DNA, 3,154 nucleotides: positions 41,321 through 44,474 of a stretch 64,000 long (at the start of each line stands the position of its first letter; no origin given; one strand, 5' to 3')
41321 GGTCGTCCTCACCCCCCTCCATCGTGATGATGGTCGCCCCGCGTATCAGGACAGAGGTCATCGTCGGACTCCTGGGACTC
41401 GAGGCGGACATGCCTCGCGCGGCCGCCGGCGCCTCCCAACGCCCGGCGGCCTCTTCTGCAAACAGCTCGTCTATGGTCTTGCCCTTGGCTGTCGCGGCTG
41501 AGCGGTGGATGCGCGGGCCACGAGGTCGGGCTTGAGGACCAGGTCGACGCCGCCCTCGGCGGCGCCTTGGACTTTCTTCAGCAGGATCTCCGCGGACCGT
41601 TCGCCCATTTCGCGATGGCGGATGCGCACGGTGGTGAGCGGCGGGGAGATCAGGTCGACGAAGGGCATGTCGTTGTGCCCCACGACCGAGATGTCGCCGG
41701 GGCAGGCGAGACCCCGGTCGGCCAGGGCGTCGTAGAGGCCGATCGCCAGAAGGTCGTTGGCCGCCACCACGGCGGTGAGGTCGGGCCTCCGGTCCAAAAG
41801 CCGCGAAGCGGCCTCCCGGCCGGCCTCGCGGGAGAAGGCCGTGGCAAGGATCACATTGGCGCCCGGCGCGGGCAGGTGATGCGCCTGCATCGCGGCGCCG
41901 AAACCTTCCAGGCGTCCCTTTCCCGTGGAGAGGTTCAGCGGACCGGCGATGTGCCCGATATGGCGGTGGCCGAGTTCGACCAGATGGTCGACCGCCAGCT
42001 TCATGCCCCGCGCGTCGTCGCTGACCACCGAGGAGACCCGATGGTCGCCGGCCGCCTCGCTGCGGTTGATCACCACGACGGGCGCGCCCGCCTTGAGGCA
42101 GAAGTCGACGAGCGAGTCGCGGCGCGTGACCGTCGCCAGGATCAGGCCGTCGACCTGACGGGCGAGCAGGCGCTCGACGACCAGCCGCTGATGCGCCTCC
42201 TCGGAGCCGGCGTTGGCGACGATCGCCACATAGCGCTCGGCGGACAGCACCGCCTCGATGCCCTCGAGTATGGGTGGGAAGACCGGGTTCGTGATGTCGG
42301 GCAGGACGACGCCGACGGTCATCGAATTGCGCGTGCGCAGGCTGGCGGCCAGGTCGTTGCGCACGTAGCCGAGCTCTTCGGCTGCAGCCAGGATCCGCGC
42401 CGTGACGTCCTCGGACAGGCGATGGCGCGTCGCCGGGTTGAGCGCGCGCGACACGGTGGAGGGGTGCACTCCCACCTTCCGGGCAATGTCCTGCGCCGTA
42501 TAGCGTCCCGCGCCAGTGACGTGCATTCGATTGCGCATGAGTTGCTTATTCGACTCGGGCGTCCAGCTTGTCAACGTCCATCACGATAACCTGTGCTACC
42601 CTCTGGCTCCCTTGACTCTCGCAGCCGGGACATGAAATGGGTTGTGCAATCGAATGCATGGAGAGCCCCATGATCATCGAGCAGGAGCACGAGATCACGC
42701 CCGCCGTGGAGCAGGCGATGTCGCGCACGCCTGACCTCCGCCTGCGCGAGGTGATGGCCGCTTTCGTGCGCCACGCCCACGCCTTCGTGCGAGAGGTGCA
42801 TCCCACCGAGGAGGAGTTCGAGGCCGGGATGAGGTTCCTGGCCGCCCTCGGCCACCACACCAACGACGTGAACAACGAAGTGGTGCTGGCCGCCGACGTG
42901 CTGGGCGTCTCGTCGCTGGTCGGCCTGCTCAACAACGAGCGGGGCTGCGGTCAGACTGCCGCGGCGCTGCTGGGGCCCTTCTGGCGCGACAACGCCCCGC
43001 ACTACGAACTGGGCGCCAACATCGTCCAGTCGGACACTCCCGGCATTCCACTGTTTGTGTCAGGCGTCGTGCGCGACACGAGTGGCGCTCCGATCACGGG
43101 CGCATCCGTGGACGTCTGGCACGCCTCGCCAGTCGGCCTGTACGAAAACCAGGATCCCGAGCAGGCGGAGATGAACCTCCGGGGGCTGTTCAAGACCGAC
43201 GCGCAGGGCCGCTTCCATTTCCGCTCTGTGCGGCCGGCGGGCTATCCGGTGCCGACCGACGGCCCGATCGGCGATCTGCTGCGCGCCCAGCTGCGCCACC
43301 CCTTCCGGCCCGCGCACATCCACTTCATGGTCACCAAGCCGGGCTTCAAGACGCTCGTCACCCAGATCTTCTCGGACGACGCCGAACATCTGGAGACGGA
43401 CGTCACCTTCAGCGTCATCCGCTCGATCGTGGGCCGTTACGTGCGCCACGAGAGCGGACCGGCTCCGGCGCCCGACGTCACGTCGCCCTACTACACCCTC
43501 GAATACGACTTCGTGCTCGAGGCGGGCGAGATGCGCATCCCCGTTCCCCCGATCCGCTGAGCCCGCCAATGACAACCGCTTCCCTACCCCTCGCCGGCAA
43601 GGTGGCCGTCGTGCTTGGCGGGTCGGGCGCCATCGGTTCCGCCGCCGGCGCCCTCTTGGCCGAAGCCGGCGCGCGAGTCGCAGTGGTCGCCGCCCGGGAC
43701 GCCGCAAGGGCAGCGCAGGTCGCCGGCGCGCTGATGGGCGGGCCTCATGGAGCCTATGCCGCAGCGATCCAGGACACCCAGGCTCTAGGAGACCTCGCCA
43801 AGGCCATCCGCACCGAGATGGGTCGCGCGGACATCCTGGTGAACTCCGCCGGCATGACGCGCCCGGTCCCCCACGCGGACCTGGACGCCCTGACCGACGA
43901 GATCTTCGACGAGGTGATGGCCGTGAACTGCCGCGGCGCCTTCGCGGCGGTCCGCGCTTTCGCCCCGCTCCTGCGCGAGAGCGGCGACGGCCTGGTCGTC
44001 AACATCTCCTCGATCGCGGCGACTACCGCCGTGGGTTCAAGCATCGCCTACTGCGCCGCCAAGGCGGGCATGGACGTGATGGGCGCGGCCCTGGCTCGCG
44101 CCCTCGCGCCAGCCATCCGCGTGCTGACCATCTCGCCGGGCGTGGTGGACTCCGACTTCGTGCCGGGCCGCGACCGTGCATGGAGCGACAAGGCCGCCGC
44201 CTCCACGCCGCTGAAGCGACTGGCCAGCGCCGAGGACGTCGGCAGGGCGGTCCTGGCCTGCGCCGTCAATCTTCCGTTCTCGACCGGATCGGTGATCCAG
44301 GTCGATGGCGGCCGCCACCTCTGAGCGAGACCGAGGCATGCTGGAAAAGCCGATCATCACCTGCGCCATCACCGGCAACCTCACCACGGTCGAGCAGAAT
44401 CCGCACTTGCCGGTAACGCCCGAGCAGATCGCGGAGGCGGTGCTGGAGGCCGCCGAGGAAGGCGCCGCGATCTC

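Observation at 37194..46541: LacI-controlled locus suggesting a non-canonical aromatic ring-cleavage pathway ending in a BKACE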

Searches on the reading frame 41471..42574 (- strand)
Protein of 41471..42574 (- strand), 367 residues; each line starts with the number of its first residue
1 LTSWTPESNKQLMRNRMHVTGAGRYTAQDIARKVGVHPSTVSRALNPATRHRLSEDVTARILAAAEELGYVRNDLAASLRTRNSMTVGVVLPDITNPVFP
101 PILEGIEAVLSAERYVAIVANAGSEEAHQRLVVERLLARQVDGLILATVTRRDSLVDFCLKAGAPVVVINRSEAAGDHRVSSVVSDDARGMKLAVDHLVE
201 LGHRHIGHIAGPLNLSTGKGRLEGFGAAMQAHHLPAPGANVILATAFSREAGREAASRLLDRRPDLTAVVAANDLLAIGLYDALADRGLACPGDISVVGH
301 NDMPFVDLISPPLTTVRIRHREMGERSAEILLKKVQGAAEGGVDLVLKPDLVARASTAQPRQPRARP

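Call 3: search_protein_families(library=pfam, proteins=[window:41471-42574:-])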
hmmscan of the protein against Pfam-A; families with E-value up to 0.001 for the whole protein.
window:41471-42574:- (367 aa): 5 families
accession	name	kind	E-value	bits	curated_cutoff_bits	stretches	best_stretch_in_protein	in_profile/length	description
PF13377.12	Peripla_BP_3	-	3.9e-33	115.3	26.5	1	195-357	1-167/167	Periplasmic binding protein-like domain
PF00532.27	Peripla_BP_1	-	2.3e-29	103.2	22.2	1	85-341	2-267/281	Periplasmic binding proteins and sugar binding domain of LacI family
PF13407.12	Peripla_BP_4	-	2e-18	67.3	35.1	1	87-301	1-217/258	Periplasmic binding protein domain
PF00356.27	LacI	-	4.4e-11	42.8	27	1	28-73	3-46/46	Bacterial regulatory proteins, lacI family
PF09339.16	HTH_IclR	-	0.00078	19.6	22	0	22-46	16-40/52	IclR helix-turn-helix domain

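Call 4: search_protein_families(library=ncbifam, proteins=[window:41471-42574:-])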
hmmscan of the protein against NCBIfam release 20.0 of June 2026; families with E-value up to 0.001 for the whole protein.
window:41471-42574:- (367 aa): 20 families
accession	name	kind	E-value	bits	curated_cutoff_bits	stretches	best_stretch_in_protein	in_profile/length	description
NF047341.1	lactose_RbsR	equivalog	6e-68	229.6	382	1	25-359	3-330/331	ribose utilization transcriptional repressor RbsR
NF052440.1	TransRegGNTRPSEAE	equivalog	4.7e-57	193.5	400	1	22-357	3-333/333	HTH-type transcriptional regulator GntR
NF007743.0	PRK10423.1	equivalog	7.7e-54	183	531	1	26-356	3-329/330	ribose operon transcriptional repressor RbsR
NF008269.0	PRK11041.1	equivalog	6.2e-50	170.1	436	1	25-361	10-341/342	DNA-binding transcriptional regulator CytR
NF007979.0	PRK10703.1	equivalog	7.5e-50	169.9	501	1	26-359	3-333/341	HTH-type transcriptional repressor PurR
NF007075.0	PRK09526.1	subfamily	9.3e-48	162.9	340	1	25-364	6-338/358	LacI family DNA-binding transcriptional regulator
NF007706.0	PRK10401.1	equivalog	4.1e-46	157.9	555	1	26-359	3-331/346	HTH-type transcriptional regulator GalS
NF007449.0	PRK10014.1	subfamily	6.4e-46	157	310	1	24-354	6-341/342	Mal regulon transcriptional regulator MalI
NF051853.1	TransRegUriRCory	equivalog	1.1e-45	156.1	550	1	26-358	2-325/327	transcriptional regulator UriR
TIGR01481.1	ccpA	equivalog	6e-45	154.1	442.35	1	26-338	4-310/330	catabolite control protein A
NF008002.0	PRK10727.1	equivalog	2.3e-42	145.3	557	1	26-362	3-334/341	HTH-type transcriptional regulator GalR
TIGR02417.1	fruct_sucro_rep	subfamily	1.3e-39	136.4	389.55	1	28-344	3-317/327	D-fructose-responsive transcription factor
NF008452.0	PRK11303.1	equivalog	1.6e-37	129.5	385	1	28-343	4-318/332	catabolite repressor/activator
NF047913.1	TransRegIdnR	equivalog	3.3e-35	121.9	500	1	24-339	5-313/331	DNA-binding transcriptional regulator IdnR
NF011563.0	PRK14987.1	equivalog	9.9e-34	117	433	1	24-339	5-313/331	gluconate operon transcriptional repressor GntR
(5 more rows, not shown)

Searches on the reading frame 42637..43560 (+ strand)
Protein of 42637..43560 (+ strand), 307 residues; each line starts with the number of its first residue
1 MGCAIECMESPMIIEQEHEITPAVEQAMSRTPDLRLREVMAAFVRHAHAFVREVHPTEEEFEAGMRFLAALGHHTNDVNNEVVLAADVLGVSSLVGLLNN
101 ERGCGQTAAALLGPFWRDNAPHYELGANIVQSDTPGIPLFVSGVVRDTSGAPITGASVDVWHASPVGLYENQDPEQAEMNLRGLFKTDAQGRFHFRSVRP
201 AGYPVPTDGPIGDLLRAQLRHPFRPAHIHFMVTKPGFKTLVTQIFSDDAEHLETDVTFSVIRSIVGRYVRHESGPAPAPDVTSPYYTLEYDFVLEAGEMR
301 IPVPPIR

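Call 3: search_protein_families(library=pfam, proteins=[window:42637-43560:+])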
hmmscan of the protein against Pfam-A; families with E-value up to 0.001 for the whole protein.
window:42637-43560:+ (307 aa): 3 families
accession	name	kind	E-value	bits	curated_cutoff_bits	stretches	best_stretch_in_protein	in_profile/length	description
PF00775.27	Dioxygenase_C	-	1.3e-41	142.5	27.3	1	113-295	3-181/182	Dioxygenase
PF04444.19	Dioxygenase_N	-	5e-23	81.2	27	1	33-102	1-70/75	Catechol dioxygenase N terminus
PF13620.12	CarboxypepD_reg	-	7.6e-07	29.8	32.3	1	141-203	2-50/82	Carboxypeptidase regulatory-like domain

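Call 4: search_protein_families(library=ncbifam, proteins=[window:42637-43560:+])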
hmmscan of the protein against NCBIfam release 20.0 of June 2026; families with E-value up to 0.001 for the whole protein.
window:42637-43560:+ (307 aa): 5 families
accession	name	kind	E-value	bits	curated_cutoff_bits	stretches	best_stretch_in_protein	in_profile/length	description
TIGR02465.1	chlorocat_1_2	equivalog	4.3e-46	157.1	359.25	1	35-266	3-226/246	chlorocatechol 1,2-dioxygenase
TIGR02439.1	catechol_proteo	equivalog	4.5e-40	137.4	392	1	29-294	17-285/285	catechol 1,2-dioxygenase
TIGR02438.1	catachol_actin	equivalog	5.9e-39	133.9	404.4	1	27-265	27-259/281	catechol 1,2-dioxygenase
TIGR02422.1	protocat_beta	equivalog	9.4e-14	51.6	296.4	1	136-262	58-179/220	protocatechuate 3,4-dioxygenase subunit beta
TIGR02423.1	protocat_alph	equivalog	1.8e-06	28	126.25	1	123-204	24-110/193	protocatechuate 3,4-dioxygenase subunit alpha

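Call 8: search_solved_structures(query=window:42670-43560:+, max_evalue=0.00001)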
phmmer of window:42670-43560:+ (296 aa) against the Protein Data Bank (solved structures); distinct sequences matched with E-value up to 0.00001: 32.
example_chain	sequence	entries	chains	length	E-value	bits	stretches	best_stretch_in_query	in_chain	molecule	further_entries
3n9t_A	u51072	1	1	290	1.6e-63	218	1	16-285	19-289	PnpC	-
1tmx_A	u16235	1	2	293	2.5e-57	197.6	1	6-283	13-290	hydroxyquinol 1,2-dioxygenase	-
8r2x_A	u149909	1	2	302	3.5e-56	193.9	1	24-286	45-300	6-chlorohydroxyquinol-1,2-dioxygenase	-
8r2w_A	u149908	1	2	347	2.7e-51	177.8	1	13-255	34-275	Hydroxyquinol 1,2-dioxygenase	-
8r2v_A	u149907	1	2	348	4.1e-51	177.2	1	13-254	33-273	Intradiol ring-cleavage dioxygenases domain-containing protein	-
2azq_A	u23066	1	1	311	4.5e-33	118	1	24-285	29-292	catechol 1,2-dioxygenase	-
3i4y_A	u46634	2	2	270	8.6e-32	113.8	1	95-248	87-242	Catechol 1,2-dioxygenase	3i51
3hgi_A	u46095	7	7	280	9.5e-32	113.6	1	95-248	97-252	Catechol 1,2-dioxygenase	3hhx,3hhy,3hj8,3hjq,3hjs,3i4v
3hkp_A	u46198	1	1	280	1.7e-31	112.9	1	95-248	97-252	Catechol 1,2-dioxygenase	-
3th1_A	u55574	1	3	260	8.9e-31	110.5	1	22-250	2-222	Chlorocatechol 1,2-dioxygenase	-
5umh_A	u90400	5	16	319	1.2e-30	110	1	22-283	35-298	Catechol 1,2-dioxygenase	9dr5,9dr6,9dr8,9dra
1s9a_A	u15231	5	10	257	1.6e-30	109.6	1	91-249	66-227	Chlorocatechol 1,2-dioxygenase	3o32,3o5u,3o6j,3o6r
5td3_A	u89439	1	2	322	2.1e-29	105.9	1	19-284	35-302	Catechol 1,2-dioxygenase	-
5vxt_A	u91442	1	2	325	1.1e-28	103.6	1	38-284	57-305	Catechol 1,2-dioxygenase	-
1dlm_A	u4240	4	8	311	4.3e-28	101.7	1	24-283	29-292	CATECHOL 1,2-DIOXYGENASE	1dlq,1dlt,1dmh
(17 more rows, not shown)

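Call 48: search_solved_structures(query=window:42670-43560:+, max_evalue=1e-50, show_alignments=3)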
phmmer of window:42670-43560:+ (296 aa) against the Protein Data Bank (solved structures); distinct sequences matched with E-value up to 1e-50: 5.
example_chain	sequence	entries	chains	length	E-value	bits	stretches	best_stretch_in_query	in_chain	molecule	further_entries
3n9t_A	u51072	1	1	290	1.6e-63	218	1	16-285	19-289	PnpC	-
1tmx_A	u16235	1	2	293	2.5e-57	197.6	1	6-283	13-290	hydroxyquinol 1,2-dioxygenase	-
8r2x_A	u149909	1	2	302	3.5e-56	193.9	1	24-286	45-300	6-chlorohydroxyquinol-1,2-dioxygenase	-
8r2w_A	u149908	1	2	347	2.7e-51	177.8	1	13-255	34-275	Hydroxyquinol 1,2-dioxygenase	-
8r2v_A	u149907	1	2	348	4.1e-51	177.2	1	13-254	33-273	Intradiol ring-cleavage dioxygenases domain-containing protein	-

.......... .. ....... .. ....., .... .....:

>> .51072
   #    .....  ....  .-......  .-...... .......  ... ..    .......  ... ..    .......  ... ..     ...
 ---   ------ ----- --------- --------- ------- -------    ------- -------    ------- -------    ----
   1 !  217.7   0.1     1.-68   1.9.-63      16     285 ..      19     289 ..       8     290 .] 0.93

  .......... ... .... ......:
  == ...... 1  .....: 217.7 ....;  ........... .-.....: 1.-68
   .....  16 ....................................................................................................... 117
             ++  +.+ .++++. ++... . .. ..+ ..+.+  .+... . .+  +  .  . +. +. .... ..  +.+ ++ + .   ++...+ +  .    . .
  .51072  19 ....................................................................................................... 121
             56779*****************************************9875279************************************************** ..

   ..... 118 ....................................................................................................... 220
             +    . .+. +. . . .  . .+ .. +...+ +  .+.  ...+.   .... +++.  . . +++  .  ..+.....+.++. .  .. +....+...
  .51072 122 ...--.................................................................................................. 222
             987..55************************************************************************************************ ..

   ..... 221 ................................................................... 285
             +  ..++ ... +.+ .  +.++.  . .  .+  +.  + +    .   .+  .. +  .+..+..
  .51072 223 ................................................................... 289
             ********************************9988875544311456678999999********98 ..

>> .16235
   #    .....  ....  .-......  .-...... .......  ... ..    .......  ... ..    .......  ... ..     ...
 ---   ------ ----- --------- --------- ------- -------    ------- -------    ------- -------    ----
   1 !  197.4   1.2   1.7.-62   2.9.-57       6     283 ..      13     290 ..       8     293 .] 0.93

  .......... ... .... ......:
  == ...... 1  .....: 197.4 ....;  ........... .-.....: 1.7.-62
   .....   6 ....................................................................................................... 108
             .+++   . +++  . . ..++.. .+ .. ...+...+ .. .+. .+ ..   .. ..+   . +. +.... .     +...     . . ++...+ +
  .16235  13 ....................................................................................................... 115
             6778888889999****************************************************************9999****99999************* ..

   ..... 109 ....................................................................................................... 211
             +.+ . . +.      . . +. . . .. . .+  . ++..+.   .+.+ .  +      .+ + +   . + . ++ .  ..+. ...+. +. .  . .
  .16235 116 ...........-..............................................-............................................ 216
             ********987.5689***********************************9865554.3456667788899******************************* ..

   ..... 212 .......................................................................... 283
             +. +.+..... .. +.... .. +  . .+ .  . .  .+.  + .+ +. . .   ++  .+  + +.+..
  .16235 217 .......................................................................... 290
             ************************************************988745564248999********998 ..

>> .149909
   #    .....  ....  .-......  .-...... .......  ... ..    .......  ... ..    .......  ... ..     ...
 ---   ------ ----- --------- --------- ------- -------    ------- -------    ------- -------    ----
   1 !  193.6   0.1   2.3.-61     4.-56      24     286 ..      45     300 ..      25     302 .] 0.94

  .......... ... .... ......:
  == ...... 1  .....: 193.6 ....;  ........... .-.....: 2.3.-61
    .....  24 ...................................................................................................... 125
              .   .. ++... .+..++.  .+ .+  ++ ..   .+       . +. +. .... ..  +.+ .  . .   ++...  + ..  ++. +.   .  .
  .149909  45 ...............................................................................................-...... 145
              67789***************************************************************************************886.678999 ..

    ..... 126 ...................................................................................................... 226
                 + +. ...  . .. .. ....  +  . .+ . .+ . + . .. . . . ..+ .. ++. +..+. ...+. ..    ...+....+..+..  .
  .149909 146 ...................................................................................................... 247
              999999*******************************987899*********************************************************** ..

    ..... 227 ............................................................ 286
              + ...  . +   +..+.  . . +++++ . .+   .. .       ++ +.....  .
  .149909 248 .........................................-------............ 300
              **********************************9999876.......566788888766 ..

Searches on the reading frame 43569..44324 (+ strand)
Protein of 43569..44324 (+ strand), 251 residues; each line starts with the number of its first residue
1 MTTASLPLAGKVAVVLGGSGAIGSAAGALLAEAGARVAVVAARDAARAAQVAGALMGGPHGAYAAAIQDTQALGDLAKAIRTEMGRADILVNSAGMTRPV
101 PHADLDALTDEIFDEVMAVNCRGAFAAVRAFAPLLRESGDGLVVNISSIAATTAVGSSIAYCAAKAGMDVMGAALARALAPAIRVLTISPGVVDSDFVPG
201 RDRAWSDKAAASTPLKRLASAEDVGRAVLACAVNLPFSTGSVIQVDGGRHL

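Call 3: search_protein_families(library=pfam, proteins=[window:43569-44324:+])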
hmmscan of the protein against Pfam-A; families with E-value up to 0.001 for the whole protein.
window:43569-44324:+ (251 aa): 4 families
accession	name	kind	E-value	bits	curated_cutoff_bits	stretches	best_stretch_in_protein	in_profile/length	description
PF13561.12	adh_short_C2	-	1e-41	143.6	27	1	21-250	7-236/236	Enoyl-(Acyl carrier protein) reductase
PF00106.31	adh_short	-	1.9e-37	129.1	26.6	1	11-198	1-187/195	short chain dehydrogenase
PF08659.16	KR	-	2.1e-08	34.8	22.6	1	14-182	4-170/180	KR domain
PF02882.25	THF_DHG_CYH_C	-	0.00096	18.9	27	0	4-44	30-70/160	Tetrahydrofolate dehydrogenase/cyclohydrolase, NAD(P)-binding domain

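Call 4: search_protein_families(library=ncbifam, proteins=[window:43569-44324:+])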
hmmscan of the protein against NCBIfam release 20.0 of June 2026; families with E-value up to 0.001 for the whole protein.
window:43569-44324:+ (251 aa): 215 families (the best 25 are shown)
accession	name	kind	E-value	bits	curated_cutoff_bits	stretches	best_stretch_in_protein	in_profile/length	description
NF005559.1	PRK07231.1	subfamily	2.2e-44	151.8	215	1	8-250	2-248/249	glucose 1-dehydrogenase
NF004198.0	PRK05653.1-3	equivalog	1.2e-39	136.3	296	1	8-251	5-248/248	3-oxoacyl-ACP reductase FabG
NF009466.0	PRK12826.1-2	subfamily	3.8e-37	128.1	222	1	11-249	4-244/248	3-oxoacyl-ACP reductase FabG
TIGR01830.1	3oxo_ACP_reduc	equivalog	1.4e-36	126.4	297.75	1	13-248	1-237/239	3-oxoacyl-[acyl-carrier-protein] reductase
NF009386.0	PRK12745.1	equivalog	2.7e-35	121.7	250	1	11-250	6-255/259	3-ketoacyl-ACP reductase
NF006598.0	PRK09135.1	equivalog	3.4e-35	121.8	288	1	10-251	6-247/249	pteridine reductase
NF005067.0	PRK06484.1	equivalog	8.2e-35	120.3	713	1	10-249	9-251/524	short chain dehydrogenase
NF004791.0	PRK06138.1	equivalog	2.4e-34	118.8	312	1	8-249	3-249/252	SDR family oxidoreductase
NF005309.0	PRK06841.1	subfamily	2.8e-34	118.8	286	1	4-248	9-251/255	GolD/DthD family dehydrogenase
TIGR01829.1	AcAcCoA_reduct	subfamily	1.8e-33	116.2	302.1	1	11-250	1-241/242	acetoacetyl-CoA reductase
NF009464.0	PRK12824.1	subfamily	2.8e-32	112.3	269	1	11-250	3-243/245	3-oxoacyl-ACP reductase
NF005446.0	PRK07035.1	equivalog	2.8e-32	112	373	1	3-248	4-252/255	SDR family oxidoreductase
NF005893.0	PRK07856.1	equivalog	4e-32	111.5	255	1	5-248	4-240/255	SDR family oxidoreductase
NF006132.0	PRK08277.1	subfamily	4.4e-32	111.5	281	1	6-248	6-273/280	D-mannonate oxidoreductase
NF006070.0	PRK08213.1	subfamily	1e-31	110.4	279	1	7-250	9-257/259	gluconate 5-dehydrogenase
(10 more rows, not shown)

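Call 44: search_solved_structures(query=window:43569-44324:+, max_evalue=1e-30)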
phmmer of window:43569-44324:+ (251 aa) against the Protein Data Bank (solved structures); distinct sequences matched with E-value up to 1e-30: 0.
